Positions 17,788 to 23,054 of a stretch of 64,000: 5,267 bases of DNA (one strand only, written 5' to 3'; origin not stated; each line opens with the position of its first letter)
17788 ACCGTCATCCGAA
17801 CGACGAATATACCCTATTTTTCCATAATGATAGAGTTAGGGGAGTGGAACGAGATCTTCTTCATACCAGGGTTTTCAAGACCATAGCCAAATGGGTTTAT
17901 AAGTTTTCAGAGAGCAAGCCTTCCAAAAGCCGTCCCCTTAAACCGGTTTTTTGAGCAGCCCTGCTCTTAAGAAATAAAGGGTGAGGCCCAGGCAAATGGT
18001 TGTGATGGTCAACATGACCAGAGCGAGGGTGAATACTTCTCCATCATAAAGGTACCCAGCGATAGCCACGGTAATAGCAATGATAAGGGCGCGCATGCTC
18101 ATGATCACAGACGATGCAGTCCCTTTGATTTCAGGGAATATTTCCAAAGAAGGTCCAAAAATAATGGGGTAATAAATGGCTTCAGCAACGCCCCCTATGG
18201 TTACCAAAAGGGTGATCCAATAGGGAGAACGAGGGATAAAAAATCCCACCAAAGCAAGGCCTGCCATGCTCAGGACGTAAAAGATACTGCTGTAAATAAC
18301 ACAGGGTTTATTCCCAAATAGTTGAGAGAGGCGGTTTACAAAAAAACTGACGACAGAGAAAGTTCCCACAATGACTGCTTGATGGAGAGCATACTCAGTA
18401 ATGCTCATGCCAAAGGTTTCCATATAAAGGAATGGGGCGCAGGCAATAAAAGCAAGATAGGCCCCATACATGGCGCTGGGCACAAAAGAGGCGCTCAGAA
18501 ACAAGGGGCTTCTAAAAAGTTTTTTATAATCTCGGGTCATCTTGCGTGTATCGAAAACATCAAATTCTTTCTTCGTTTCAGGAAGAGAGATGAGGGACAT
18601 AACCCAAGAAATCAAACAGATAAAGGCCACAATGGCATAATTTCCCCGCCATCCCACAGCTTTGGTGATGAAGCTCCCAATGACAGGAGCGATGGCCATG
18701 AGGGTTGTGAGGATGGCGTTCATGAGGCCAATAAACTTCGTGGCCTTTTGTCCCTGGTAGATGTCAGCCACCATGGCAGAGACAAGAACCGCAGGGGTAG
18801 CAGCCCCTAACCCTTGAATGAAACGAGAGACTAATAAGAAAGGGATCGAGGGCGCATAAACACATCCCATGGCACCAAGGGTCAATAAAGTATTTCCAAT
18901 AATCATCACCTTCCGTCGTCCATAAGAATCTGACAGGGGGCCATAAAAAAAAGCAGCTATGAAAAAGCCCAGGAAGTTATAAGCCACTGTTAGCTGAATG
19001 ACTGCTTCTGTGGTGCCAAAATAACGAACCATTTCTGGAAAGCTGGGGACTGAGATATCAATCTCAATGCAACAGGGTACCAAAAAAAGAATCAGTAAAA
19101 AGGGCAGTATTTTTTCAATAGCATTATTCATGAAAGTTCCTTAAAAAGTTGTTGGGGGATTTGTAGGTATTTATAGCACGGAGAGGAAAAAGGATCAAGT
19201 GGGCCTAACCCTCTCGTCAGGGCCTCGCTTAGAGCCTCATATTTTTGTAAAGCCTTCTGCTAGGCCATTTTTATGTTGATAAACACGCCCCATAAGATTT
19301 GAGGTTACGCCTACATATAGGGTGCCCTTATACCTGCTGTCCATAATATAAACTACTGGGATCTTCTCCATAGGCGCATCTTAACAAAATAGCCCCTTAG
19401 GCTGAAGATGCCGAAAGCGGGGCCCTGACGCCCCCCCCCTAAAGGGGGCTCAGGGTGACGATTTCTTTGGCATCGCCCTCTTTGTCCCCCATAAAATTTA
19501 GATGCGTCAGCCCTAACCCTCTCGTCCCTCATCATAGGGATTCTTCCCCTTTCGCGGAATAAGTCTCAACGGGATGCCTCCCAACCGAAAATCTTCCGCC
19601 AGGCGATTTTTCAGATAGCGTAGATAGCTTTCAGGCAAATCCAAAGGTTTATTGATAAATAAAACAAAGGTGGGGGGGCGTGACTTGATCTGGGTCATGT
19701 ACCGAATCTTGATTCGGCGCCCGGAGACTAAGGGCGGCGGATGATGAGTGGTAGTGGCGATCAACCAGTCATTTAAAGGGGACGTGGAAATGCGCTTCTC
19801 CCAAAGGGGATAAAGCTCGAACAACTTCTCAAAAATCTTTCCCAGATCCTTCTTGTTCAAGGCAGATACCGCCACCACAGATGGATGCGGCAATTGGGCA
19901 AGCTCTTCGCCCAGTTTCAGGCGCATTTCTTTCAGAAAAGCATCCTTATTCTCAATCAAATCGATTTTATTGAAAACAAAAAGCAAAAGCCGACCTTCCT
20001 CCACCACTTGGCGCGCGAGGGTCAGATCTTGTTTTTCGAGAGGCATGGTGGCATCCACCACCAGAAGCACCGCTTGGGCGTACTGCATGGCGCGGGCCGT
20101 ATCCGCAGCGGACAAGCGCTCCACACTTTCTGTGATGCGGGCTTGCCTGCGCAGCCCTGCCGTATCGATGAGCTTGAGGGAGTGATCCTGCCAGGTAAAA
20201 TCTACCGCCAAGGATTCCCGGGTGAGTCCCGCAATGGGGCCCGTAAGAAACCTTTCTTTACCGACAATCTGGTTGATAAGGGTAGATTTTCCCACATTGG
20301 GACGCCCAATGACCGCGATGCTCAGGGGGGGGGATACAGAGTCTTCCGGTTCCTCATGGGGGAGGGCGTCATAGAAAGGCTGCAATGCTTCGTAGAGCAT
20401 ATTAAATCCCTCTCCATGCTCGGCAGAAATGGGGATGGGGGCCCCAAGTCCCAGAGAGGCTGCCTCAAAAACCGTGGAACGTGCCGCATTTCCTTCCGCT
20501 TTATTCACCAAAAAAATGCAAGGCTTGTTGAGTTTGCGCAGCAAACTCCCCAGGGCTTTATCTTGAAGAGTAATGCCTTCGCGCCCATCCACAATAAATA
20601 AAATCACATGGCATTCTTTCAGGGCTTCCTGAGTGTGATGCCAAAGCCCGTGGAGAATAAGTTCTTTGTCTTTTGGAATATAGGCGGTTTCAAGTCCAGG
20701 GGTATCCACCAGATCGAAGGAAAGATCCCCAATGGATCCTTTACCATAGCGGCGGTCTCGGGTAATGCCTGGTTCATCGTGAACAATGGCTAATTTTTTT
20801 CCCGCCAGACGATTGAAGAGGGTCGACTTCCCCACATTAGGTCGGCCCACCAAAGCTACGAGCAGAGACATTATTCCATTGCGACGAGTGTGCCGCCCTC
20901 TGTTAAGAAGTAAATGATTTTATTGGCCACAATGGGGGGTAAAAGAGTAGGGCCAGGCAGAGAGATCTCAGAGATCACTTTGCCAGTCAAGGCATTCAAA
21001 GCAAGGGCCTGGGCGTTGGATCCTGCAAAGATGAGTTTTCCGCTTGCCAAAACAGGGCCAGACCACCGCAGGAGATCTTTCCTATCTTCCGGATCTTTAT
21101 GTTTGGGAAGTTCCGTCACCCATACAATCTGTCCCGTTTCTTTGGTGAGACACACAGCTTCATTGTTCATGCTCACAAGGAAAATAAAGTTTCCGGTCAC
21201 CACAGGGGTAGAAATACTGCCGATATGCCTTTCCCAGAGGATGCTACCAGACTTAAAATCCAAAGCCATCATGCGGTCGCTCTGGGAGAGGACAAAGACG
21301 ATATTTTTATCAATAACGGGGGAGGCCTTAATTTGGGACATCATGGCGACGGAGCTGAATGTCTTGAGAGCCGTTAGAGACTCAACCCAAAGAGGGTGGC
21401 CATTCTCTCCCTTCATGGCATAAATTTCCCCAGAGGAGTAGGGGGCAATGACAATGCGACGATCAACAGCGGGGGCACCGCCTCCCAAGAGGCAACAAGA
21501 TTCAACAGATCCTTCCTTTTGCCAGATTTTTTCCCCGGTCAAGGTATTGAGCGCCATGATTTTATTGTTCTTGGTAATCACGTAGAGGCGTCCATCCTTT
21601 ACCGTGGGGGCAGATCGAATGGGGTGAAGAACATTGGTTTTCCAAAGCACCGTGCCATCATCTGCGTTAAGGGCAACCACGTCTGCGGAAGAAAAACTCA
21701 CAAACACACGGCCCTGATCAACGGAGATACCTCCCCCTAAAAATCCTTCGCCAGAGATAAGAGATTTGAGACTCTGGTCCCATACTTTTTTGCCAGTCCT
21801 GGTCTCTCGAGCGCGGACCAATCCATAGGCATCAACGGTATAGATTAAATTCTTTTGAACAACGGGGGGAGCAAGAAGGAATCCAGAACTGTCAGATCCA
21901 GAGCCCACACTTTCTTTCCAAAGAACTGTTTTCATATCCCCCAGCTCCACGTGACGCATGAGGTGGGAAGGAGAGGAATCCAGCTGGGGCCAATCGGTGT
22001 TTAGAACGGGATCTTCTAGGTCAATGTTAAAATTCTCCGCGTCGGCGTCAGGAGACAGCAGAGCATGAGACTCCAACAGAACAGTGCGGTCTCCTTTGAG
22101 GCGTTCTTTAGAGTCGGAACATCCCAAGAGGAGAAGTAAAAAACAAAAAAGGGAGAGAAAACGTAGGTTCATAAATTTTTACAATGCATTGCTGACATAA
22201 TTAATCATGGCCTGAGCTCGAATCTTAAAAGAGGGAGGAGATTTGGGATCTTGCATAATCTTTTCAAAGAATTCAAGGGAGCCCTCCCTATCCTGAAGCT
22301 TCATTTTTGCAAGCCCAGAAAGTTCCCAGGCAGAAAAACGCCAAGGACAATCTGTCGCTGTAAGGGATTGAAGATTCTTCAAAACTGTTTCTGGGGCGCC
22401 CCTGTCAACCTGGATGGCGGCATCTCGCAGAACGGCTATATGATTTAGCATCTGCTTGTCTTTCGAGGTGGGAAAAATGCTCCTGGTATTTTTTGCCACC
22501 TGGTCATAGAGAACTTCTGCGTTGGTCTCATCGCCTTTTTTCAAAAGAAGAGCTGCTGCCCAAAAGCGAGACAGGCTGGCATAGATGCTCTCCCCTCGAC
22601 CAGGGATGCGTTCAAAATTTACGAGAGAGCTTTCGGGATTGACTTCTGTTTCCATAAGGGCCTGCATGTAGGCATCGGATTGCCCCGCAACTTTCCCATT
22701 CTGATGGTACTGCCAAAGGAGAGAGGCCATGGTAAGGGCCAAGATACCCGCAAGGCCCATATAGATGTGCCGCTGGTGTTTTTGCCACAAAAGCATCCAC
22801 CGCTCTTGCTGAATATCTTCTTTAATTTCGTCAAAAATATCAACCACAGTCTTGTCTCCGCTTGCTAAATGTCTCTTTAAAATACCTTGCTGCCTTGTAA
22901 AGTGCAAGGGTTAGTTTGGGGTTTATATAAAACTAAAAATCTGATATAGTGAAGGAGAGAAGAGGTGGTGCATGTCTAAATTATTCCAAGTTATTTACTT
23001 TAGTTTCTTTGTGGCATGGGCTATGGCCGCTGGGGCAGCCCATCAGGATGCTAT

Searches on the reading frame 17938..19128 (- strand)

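Call 49: search_protein_families(library=pfam, proteins=[window:17938-19128:-], max_evalue=0.00001)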
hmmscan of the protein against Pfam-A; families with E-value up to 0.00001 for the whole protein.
window:17938-19128:- (396 aa): 3 families
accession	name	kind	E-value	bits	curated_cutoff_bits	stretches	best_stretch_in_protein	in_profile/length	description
PF07690.21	MFS_1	-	6.5e-51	173.7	33.4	2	22-295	11-289/347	Major Facilitator Superfamily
PF00083.30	Sugar_tr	-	1.2e-11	44.6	22.3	1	41-185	45-194/452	Sugar (and other) transporter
PF05977.19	MFS_3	-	9.6e-06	24.7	27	0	48-295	51-305/524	Transmembrane secretion effector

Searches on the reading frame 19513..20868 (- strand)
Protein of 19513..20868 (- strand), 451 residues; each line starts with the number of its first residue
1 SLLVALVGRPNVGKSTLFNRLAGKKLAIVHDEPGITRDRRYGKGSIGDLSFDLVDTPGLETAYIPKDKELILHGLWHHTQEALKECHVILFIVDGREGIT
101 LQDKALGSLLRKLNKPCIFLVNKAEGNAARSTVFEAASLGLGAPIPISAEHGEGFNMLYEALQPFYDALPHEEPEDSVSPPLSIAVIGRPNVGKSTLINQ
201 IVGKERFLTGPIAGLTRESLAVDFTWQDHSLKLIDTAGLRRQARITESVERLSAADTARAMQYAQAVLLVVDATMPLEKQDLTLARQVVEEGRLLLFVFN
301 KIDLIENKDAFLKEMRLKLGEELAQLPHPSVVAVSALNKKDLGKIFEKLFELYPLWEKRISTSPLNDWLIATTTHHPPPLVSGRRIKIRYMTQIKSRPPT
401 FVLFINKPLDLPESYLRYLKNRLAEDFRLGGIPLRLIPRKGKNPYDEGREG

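Call 49: search_protein_families(library=pfam, proteins=[window:19513-20868:-], max_evalue=0.00001)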
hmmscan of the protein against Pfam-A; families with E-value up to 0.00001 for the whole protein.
window:19513-20868:- (451 aa): 10 families
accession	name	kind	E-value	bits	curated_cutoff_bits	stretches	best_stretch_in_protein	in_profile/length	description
PF01926.29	MMR_HSR1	-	8.6e-53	177.7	21.9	2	4-123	2-113/113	50S ribosome-binding GTPase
PF14714.11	KH_dom-like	-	3.9e-30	104.4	27.3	1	359-439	1-81/81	KH-domain-like of EngA bacterial GTPase enzymes, C-terminal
PF02421.24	FeoB_N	-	1e-29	103.5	27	2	183-347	2-154/156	Ferrous iron transport protein B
PF00009.33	GTP_EFTU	-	3.4e-20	72.8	26.5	1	214-354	54-187/188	Elongation factor Tu GTP binding domain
PF00350.29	Dynamin_N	-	4.4e-19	69.5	27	0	184-220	1-36/168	Dynamin family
PF04548.22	AIG1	-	1.3e-14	54.4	27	1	183-288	2-107/212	AIG1 family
PF03193.22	RsgA_GTPase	-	5.7e-09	36.5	30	0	184-214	109-139/174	RsgA GTPase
PF00071.28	Ras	-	1.5e-08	34.8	21.6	0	184-351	2-158/162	Ras family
PF13401.12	AAA_22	-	2.4e-07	31.6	27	0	3-111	7-106/130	AAA domain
PF08477.19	Roc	-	7e-06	26.7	27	0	184-249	2-76/119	Ras of Complex, Roc, domain of DAPkinase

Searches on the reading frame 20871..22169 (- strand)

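Call 49: search_protein_families(library=pfam, proteins=[window:20871-22169:-], max_evalue=0.00001)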
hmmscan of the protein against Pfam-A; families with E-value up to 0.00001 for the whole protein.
window:20871-22169:- (432 aa): 5 families
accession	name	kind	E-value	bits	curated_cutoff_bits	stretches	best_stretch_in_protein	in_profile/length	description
PF13360.13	PQQ_2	-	1.1e-59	202.4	27.6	1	116-351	3-232/233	Outer membrane protein assembly factor BamB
PF13570.13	Beta-prop_ACSF4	-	2e-26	93.6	133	2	269-426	82-236/329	Beta-alanine-activating enzyme, beta-propeller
PF01011.28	PQQ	-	1.8e-18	67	26.7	0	184-220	49-85/595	Glucose/ethanol/alcohol dehydrogenase, beta-propeller domain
PF25293.1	Beta-prop_EMC1_N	-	1.3e-09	38.5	34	0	286-405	73-196/219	EMC1 N-terminal beta-propeller domain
PF23727.1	Beta-prop_FAM234A_B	-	3.3e-07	29.6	26.4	0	249-316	54-118/467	FAM234A/B beta-propeller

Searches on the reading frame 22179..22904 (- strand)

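Call 49: search_protein_families(library=pfam, proteins=[window:22179-22904:-], max_evalue=0.00001)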
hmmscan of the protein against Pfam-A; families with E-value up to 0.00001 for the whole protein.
window:22179-22904:- (241 aa): 1 family
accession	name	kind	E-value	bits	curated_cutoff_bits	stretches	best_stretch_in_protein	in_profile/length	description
PF09976.15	TPR_21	-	7.9e-11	42.5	25.5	1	40-183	4-141/193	Tetratricopeptide repeat-like domain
